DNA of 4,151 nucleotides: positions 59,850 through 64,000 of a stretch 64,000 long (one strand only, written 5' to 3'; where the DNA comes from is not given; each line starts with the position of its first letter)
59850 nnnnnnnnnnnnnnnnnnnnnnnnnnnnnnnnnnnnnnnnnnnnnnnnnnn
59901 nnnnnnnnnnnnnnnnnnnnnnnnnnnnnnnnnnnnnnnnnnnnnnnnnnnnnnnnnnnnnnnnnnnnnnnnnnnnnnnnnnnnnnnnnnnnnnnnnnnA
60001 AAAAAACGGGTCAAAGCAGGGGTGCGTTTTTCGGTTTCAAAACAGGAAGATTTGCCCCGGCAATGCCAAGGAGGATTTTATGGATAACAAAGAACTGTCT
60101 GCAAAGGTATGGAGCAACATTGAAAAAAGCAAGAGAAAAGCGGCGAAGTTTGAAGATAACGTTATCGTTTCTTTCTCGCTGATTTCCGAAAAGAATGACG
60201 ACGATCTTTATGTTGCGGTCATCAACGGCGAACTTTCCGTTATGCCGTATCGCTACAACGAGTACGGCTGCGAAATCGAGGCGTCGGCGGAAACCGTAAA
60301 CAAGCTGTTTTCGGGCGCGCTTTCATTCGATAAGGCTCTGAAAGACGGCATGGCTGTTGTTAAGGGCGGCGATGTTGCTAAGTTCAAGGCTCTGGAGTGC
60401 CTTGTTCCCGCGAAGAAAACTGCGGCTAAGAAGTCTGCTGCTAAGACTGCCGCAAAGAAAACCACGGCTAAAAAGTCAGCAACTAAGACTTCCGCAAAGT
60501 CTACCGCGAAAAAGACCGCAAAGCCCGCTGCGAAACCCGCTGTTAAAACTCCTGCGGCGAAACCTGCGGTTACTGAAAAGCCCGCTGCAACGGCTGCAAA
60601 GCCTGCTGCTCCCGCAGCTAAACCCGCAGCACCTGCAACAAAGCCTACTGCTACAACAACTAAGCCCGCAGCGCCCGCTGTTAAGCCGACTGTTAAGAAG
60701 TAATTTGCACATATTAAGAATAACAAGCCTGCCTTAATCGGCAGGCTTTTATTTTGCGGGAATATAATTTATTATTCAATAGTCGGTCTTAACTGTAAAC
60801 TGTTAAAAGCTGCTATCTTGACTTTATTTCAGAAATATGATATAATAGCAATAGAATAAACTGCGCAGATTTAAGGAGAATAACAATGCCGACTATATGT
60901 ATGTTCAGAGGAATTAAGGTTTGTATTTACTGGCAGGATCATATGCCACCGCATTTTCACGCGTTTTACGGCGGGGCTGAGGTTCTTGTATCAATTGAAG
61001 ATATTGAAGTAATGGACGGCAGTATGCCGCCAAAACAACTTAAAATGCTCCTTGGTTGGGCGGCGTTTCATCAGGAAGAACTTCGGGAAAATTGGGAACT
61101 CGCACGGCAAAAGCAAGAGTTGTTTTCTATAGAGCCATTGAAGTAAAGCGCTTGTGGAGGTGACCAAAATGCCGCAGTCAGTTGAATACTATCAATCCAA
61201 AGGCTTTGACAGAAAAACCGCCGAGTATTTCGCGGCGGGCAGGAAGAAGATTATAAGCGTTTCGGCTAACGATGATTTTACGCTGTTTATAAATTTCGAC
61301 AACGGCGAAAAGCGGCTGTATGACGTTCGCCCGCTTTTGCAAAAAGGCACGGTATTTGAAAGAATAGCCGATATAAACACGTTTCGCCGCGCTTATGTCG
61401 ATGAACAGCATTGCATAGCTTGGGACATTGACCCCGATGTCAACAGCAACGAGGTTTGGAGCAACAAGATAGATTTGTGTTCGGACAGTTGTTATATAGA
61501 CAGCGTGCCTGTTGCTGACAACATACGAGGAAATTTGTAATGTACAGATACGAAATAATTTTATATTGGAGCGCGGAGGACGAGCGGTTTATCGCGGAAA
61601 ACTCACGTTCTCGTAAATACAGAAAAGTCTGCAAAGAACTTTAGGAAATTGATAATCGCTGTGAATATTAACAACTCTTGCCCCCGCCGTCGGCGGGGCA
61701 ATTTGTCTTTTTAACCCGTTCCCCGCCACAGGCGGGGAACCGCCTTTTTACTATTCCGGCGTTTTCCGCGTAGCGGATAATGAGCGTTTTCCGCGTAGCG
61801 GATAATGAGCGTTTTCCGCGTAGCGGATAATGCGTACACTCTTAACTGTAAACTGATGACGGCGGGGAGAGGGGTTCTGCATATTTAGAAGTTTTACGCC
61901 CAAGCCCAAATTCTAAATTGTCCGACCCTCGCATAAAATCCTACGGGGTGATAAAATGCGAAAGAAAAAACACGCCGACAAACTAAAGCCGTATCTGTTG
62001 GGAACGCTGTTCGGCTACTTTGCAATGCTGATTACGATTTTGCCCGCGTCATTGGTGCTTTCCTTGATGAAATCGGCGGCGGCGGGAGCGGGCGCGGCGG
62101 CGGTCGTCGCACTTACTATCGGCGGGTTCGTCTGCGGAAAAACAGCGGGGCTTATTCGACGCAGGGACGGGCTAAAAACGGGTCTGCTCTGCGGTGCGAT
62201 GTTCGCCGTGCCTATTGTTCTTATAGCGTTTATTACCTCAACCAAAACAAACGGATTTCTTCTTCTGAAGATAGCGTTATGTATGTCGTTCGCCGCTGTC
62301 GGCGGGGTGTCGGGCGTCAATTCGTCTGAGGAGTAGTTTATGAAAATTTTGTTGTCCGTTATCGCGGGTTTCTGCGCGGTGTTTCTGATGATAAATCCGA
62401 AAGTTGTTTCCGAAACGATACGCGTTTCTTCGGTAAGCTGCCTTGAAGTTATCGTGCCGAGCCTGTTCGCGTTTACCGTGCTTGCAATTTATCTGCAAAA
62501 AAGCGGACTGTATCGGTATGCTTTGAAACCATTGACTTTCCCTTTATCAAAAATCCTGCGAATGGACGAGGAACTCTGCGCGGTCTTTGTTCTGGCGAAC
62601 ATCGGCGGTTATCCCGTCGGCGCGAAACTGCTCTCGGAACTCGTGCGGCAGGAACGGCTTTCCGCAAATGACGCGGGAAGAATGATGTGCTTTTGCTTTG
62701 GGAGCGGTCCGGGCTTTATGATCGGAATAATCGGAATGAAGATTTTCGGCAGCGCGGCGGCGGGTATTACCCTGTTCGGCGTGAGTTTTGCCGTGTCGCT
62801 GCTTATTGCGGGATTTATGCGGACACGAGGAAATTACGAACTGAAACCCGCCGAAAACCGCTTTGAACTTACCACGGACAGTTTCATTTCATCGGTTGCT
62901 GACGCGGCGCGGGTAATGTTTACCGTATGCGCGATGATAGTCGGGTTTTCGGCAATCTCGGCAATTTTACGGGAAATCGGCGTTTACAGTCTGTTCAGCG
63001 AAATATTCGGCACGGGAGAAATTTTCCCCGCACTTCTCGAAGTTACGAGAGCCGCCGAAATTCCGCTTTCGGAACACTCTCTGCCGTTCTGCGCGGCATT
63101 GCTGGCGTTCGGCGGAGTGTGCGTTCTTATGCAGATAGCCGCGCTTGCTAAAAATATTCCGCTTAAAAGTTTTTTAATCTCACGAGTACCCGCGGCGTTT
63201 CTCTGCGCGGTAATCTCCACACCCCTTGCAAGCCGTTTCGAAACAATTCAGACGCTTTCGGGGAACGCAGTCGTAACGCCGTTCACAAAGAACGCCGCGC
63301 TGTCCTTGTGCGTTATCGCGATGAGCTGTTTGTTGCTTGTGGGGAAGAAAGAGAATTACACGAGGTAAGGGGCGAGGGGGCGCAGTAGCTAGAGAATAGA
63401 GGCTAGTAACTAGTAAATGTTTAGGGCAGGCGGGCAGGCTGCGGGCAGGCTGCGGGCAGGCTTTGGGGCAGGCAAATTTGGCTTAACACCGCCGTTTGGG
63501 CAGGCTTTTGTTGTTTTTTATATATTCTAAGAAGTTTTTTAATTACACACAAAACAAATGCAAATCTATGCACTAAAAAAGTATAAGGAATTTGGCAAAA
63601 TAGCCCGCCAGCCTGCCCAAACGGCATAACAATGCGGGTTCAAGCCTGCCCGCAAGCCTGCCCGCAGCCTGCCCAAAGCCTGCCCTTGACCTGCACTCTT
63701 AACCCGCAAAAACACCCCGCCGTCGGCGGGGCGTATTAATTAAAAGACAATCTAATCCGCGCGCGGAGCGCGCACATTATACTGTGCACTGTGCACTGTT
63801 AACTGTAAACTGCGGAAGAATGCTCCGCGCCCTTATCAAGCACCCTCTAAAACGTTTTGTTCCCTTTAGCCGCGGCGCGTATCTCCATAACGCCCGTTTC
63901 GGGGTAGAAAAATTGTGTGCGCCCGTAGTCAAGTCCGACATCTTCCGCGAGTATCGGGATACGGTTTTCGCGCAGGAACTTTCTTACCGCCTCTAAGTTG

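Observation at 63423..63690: Large palindromic iteron array (6x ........, AT-rich core, 6x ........) in a 3'-3' intergenic region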

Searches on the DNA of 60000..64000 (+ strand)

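Call 8: search_rna_families(source=window, start=60000, end=64000, threshold=evalue, max_evalue=1)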
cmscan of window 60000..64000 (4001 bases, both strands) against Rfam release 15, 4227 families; matches with E-value up to 1: 3.
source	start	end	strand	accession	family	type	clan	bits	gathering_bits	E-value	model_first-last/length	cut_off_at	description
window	63433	63680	-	RF03793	MIR810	Gene; miRNA;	-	43.4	170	2.5e-06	1-223/223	no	MIR810 microRNA precursor family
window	63426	63699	-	RF04196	MIR5638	Gene; miRNA;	-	36.9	500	2.2e-07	1-464/464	no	MIR5638 microRNA precursor family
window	60716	60776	-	RF02064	STnc370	Gene; sRNA;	-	28.9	54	0.59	1-71/71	no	Enterobacterial sRNA STnc370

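Call 34: search_dna_similar(query=window:63369-63846:+, collection=phages, mode=distant, max_evalue=0.01)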
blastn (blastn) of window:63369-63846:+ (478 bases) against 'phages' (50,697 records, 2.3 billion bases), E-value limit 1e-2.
No match.

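Call 35: search_dna_similar(query=window:63369-63846:+, collection=plasmids, mode=distant, max_evalue=0.01)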
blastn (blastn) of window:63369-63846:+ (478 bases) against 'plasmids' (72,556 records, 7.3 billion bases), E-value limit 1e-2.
No match.

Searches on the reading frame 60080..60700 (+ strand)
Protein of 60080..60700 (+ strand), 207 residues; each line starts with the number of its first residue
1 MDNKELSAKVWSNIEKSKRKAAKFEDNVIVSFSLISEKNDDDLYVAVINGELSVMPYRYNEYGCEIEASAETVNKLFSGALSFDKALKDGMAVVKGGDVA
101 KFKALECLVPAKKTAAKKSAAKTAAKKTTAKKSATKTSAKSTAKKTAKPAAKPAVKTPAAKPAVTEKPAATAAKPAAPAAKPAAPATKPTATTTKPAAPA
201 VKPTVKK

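Call 21: search_protein_families(library=pfam, proteins=[window:60080-60700:+], max_evalue=0.01)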
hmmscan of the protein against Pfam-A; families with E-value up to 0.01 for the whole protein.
window:60080-60700:+ (207 aa): 2 families
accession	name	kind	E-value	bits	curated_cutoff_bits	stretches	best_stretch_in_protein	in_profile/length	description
PF02036.22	SCP2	-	0.00038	21.2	21.3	1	17-106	11-97/101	SCP-2 sterol transfer family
PF07382.16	HC2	-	0.0066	17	40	1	100-205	66-178/194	Histone H1-like nucleoprotein HC2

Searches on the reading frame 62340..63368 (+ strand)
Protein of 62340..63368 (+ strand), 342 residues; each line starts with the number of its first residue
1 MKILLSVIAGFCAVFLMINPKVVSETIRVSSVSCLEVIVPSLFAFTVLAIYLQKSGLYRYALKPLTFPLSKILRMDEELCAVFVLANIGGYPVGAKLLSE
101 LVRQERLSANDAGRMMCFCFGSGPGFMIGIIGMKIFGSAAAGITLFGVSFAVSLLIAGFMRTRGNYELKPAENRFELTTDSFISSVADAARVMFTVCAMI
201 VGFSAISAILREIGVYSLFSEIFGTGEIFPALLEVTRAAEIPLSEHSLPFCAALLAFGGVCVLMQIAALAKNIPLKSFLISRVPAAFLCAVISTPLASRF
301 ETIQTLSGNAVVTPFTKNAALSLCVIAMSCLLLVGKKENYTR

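Call 7: find_encoding_contigs(protein=window:62340-63368:+, flank=10000, max_places=10)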
Protein window:62340-63368:+ (342 aa): 7 contigs read that carry it; 3 places shown.
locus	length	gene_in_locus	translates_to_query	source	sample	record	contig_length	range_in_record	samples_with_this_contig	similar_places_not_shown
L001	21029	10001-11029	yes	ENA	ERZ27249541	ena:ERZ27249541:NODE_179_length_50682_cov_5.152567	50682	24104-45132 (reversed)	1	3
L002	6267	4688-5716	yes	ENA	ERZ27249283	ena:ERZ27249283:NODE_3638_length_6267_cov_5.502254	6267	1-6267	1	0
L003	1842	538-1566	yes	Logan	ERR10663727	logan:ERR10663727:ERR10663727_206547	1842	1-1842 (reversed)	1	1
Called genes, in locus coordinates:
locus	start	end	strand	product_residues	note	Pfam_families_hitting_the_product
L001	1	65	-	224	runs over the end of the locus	-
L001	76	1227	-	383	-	PF00278:Orn_DAP_Arg_deC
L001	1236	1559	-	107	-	PF12650:DUF3784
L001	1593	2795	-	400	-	PF03435:Sacchrp_dh_NADP, PF16653:Sacchrp_dh_C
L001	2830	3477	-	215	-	-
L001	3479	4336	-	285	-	PF17284:Spermine_synt_N, PF01564:Spermine_synth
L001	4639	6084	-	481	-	PF01276:OKR_DC_1, PF00155:Aminotran_1_2, PF00266:Aminotran_5, PF01041:DegT_DnrJ_EryC1, PF01053:Cys_Met_Meta_PP (weak), PF01212:Beta_elim_lyase, PF03711:OKR_DC_1_C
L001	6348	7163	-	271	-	PF02675:AdoMet_dc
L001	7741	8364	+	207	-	-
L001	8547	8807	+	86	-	PF13711:DUF4160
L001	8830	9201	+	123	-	PF10387:DUF2442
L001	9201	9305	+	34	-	-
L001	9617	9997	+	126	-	PF12670:DUF3792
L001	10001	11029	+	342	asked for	-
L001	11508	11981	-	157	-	PF03975:CheD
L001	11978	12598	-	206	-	PF04509:CheC, PF13690:CheX, PF04509:CheC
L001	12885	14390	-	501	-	PF00460:Flg_bb_rod, PF22692:LlgE_F_G_D1, PF06429:Flg_bbr_C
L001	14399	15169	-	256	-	PF00460:Flg_bb_rod, PF06429:Flg_bbr_C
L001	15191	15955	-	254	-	PF04542:Sigma70_r2, PF04539:Sigma70_r3 (faint), PF08281:Sigma70_r4_2, PF04545:Sigma70_r4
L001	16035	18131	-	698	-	PF00771:FHIPEP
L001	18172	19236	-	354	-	PF01312:Bac_export_2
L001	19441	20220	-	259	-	PF01311:Bac_export_1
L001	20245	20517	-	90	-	PF01313:Bac_export_3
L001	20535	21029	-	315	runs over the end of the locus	PF00813:FliP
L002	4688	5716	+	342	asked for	-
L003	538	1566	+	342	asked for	-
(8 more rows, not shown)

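Call 20: find_related_loci(query=window:62340-63365:+, collection=metagenome_contigs, flank=4000)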
Query window:62340-63365:+ (342 aa) in metagenome_contigs; peptide patterns used: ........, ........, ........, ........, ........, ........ (x = any residue, [..] = any of these).
119 stretches matched a pattern; 5 encode a relative of the query (tblastn E <= 1e-3); 5 distinct loci.
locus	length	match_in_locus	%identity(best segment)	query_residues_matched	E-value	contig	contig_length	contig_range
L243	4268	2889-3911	63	1-339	1e-139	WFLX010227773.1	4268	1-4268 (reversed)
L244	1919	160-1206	57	1-339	6e-122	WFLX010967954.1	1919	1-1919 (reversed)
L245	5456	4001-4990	50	19-339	6e-93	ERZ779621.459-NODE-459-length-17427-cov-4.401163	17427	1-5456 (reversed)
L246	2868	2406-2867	77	1-154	3e-70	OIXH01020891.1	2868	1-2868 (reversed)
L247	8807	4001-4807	33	23-288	3e-31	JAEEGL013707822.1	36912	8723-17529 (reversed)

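Call 21: search_protein_families(library=pfam, proteins=[window:62340-63365:+], max_evalue=0.01)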
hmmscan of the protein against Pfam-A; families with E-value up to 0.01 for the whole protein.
window:62340-63365:+ (342 aa): 0 families

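Call 23: find_homologous_proteins(query=window:62340-63365:+, max_evalue=1e-20)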
Query window:62340-63365:+ (342 aa): 350 proteins with E <= 1e-20 among 8000 candidates; the best 120 are listed.
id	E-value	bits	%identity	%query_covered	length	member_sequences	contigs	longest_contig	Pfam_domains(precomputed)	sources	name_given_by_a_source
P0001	5.3e-209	711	99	100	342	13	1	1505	-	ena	-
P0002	1.4e-151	523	72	99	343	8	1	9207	-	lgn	-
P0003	9.2e-146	504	70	100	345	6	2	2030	-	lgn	-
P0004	1.8e-145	503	69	100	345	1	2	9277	-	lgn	-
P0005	8.6e-145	500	72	97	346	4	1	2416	-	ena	-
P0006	1.3e-144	500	72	97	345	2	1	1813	-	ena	-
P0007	1.4e-144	500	73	98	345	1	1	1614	-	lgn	-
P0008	2.4e-144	499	72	97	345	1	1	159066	-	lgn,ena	-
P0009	1.1e-143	497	72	98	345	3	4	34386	-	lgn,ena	-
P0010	1.3e-143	497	72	95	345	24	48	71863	-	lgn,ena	-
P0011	6.2e-143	494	70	100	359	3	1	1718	-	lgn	-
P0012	8.4e-143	494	68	100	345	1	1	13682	-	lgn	-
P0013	1.3e-142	493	70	100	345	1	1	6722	-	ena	-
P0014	1.4e-141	490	71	95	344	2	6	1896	-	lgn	-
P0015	2.7e-141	489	69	100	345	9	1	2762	-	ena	-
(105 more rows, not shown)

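Call 24: find_encoding_contigs(protein=P0008, flank=4000, max_places=2)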
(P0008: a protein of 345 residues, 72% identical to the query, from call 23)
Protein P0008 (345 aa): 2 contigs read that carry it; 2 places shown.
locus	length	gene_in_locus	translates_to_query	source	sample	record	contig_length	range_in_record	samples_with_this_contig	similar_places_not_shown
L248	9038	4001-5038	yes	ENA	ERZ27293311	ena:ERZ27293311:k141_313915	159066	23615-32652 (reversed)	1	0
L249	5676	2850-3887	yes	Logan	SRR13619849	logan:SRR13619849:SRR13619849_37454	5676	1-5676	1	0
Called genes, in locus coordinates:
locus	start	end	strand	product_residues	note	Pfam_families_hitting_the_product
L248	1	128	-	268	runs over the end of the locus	PF02675:AdoMet_dc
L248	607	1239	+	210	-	-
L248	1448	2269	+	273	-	PF13472:Lipase_GDSL_2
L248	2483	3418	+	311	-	-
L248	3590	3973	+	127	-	PF12670:DUF3792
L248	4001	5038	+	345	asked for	-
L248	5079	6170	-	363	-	-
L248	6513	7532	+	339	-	PF00356:LacI, PF00532:Peripla_BP_1, PF13377:Peripla_BP_3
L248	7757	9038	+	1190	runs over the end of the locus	PF01855:POR_N, PF17147:PFOR_II, PF01558:POR, PF10371:EKR, PF12837:Fer4_6 (weak), PF12838:Fer4_7, PF13484:Fer4_16, PF02775:TPP_enzyme_C, +5 more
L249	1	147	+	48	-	?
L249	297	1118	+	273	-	PF13472:Lipase_GDSL_2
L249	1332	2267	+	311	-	-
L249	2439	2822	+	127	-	PF12670:DUF3792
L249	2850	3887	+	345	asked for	-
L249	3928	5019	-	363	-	-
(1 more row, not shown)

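Call 25: find_encoding_contigs(protein=P0010, flank=4000, max_places=3)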
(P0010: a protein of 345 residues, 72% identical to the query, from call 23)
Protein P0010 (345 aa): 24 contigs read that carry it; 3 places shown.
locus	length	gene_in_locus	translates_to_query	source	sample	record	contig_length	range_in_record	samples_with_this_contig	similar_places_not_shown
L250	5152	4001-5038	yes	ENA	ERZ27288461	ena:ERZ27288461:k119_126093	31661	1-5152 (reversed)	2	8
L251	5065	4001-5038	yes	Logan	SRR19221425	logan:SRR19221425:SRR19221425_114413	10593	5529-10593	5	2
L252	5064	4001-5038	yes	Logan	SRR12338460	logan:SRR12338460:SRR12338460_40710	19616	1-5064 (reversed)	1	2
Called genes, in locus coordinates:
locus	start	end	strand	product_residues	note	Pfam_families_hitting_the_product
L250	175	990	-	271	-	PF02675:AdoMet_dc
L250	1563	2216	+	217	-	-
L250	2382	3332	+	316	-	PF00657:Lipase_GDSL (faint), PF13472:Lipase_GDSL_2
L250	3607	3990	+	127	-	PF12670:DUF3792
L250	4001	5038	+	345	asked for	-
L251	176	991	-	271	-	PF02675:AdoMet_dc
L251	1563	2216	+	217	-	-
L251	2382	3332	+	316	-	PF13472:Lipase_GDSL_2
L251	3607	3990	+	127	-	PF12670:DUF3792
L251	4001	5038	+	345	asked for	-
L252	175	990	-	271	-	PF02675:AdoMet_dc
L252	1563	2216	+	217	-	-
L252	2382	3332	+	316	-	PF13472:Lipase_GDSL_2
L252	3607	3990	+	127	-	PF12670:DUF3792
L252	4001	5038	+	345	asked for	-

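Call 26: find_encoding_contigs(protein=P0002, flank=4000, max_places=2)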
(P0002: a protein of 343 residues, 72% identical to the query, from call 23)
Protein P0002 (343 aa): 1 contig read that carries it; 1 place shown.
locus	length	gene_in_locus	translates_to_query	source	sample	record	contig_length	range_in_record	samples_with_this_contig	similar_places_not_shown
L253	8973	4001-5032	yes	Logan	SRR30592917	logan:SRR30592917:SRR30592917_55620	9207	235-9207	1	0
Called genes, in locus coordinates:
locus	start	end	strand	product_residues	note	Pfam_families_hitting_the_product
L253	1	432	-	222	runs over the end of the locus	?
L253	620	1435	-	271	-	PF02675:AdoMet_dc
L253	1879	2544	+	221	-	-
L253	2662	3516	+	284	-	PF00657:Lipase_GDSL (weak), PF13472:Lipase_GDSL_2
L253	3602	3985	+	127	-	PF12670:DUF3792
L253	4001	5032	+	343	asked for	-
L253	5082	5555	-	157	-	PF03975:CheD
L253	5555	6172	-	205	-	PF04509:CheC, PF13690:CheX, PF04509:CheC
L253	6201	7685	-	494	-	PF00460:Flg_bb_rod, PF22692:LlgE_F_G_D1, PF06429:Flg_bbr_C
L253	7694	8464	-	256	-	PF00460:Flg_bb_rod (weak), PF06429:Flg_bbr_C (weak)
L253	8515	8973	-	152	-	?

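Call 40: find_encoding_contigs(protein=P0001, flank=3000, max_places=10)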
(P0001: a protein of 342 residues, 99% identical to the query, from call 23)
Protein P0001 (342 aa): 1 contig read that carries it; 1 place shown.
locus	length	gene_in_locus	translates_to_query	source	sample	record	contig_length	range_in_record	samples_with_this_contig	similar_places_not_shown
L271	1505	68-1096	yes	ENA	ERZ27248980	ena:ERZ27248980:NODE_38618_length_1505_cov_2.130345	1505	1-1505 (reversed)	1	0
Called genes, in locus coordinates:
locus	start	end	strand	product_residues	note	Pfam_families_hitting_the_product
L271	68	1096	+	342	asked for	-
